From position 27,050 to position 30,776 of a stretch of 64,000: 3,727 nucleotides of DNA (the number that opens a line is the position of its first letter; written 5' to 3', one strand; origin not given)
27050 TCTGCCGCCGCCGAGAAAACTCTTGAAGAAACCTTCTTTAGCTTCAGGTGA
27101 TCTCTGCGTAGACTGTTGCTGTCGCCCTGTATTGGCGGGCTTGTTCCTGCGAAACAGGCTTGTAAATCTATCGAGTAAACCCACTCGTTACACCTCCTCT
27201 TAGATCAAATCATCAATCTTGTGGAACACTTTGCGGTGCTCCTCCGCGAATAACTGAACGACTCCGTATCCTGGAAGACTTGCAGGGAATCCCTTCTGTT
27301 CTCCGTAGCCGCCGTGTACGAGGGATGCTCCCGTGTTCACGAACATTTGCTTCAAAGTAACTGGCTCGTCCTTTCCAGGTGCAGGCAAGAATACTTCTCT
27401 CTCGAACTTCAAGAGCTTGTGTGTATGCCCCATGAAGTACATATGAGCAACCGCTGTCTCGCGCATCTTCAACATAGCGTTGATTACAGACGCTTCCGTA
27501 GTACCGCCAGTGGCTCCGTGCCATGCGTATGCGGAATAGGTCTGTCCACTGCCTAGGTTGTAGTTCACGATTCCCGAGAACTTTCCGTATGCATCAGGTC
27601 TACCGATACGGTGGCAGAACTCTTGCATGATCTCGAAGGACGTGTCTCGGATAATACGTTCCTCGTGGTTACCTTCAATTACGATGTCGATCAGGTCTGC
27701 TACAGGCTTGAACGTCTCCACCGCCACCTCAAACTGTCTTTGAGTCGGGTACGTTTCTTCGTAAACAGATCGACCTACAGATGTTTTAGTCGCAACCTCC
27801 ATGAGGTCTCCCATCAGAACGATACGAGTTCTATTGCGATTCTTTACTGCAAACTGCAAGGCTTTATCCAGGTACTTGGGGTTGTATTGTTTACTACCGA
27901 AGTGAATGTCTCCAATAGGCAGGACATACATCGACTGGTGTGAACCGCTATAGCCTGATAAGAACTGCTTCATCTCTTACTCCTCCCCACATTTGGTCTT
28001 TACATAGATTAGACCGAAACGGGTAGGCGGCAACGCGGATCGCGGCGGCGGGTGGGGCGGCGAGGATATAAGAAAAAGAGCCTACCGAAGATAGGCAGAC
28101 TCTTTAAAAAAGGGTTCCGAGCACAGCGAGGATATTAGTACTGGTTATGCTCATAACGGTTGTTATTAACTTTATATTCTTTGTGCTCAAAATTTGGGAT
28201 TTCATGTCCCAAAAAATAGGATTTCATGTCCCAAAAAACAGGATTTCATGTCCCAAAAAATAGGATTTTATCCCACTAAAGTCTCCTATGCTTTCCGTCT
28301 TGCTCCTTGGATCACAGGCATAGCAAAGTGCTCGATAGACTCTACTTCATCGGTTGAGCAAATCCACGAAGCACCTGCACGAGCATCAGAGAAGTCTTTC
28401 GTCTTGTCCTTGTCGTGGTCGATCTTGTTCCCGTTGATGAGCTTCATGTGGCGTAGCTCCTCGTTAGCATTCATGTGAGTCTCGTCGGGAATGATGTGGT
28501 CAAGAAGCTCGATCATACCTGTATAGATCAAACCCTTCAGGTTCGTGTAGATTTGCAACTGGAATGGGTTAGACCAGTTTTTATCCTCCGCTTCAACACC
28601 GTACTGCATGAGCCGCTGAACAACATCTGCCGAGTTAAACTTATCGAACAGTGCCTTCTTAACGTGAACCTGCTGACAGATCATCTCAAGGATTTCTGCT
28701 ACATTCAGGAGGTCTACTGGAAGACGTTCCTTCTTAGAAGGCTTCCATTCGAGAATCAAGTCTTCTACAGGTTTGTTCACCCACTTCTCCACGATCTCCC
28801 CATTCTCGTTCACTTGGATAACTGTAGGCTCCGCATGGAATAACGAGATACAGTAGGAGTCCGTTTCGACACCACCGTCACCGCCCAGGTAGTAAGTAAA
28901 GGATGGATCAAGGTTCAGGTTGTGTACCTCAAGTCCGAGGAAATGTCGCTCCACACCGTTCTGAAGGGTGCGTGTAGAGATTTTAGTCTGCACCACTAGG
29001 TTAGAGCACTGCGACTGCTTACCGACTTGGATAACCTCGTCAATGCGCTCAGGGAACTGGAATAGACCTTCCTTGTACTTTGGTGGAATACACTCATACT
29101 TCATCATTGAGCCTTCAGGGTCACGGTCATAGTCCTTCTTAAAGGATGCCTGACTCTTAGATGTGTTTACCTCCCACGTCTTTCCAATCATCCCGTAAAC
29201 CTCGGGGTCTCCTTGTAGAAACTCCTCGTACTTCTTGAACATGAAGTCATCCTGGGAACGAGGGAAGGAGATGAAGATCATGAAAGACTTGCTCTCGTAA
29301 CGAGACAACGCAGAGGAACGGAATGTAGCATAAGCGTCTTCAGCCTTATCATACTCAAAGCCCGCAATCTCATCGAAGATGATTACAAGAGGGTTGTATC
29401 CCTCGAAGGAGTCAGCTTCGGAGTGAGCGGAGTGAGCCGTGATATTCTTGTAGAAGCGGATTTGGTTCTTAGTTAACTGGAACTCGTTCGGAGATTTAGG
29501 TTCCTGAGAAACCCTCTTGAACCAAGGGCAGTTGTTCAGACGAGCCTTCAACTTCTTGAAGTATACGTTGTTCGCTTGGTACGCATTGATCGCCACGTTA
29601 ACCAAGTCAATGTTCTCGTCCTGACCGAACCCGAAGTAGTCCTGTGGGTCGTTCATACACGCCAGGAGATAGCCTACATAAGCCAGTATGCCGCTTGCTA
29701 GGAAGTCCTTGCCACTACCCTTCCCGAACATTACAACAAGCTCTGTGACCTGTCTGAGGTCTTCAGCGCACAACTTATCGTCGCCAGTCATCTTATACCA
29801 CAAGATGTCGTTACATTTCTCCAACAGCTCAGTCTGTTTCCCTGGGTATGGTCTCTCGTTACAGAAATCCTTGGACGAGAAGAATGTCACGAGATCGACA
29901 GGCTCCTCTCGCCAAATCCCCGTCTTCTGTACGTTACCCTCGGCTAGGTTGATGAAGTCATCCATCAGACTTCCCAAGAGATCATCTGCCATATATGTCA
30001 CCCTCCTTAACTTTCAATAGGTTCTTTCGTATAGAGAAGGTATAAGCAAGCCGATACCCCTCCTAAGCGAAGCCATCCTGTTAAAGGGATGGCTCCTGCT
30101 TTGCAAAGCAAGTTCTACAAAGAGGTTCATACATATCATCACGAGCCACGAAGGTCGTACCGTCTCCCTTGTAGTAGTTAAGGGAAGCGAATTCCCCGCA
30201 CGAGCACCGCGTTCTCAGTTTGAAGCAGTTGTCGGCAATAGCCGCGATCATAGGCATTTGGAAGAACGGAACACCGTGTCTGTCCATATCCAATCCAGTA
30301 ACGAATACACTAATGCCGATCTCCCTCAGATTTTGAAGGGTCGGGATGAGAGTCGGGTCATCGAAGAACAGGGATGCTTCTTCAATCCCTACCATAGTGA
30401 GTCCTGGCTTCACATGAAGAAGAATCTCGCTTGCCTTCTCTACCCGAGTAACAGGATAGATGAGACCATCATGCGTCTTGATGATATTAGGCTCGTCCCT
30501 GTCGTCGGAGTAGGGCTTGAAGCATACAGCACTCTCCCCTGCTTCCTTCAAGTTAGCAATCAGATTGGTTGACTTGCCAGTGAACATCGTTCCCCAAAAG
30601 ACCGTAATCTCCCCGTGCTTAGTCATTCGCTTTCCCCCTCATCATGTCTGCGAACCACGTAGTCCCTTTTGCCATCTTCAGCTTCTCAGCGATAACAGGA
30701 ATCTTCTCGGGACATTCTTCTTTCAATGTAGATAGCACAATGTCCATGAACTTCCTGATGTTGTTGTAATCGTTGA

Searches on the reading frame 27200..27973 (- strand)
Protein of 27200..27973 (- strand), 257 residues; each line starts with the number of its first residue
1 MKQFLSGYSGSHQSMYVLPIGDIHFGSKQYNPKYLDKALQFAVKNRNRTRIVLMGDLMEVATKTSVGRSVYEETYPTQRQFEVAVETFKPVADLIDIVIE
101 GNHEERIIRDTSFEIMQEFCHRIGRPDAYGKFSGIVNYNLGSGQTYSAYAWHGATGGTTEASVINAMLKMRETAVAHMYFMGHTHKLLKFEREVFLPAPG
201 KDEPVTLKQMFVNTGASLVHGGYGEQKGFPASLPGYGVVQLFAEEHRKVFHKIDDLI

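Call 56: search_protein_families(library=pfam, proteins=[window:27200-27973:-], max_evalue=0.01)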
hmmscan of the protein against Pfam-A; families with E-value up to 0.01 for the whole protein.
window:27200-27973:- (257 aa): 2 families
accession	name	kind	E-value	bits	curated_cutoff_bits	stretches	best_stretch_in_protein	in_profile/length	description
PF00149.33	Metallophos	-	3.8e-05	24.6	21.5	1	17-116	3-86/191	Calcineurin-like phosphoesterase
PF12850.12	Metallophos_2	-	0.008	16.6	27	0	89-200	46-133/154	Calcineurin-like phosphoesterase superfamily domain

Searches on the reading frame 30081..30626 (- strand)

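Call 56: search_protein_families(library=pfam, proteins=[window:30081-30626:-], max_evalue=0.01)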
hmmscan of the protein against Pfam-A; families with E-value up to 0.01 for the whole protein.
window:30081-30626:- (181 aa): 1 family
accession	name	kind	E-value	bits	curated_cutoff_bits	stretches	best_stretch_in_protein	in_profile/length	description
PF00265.24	TK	-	2.1e-23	83.5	20.6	1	5-174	1-176/176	Thymidine kinase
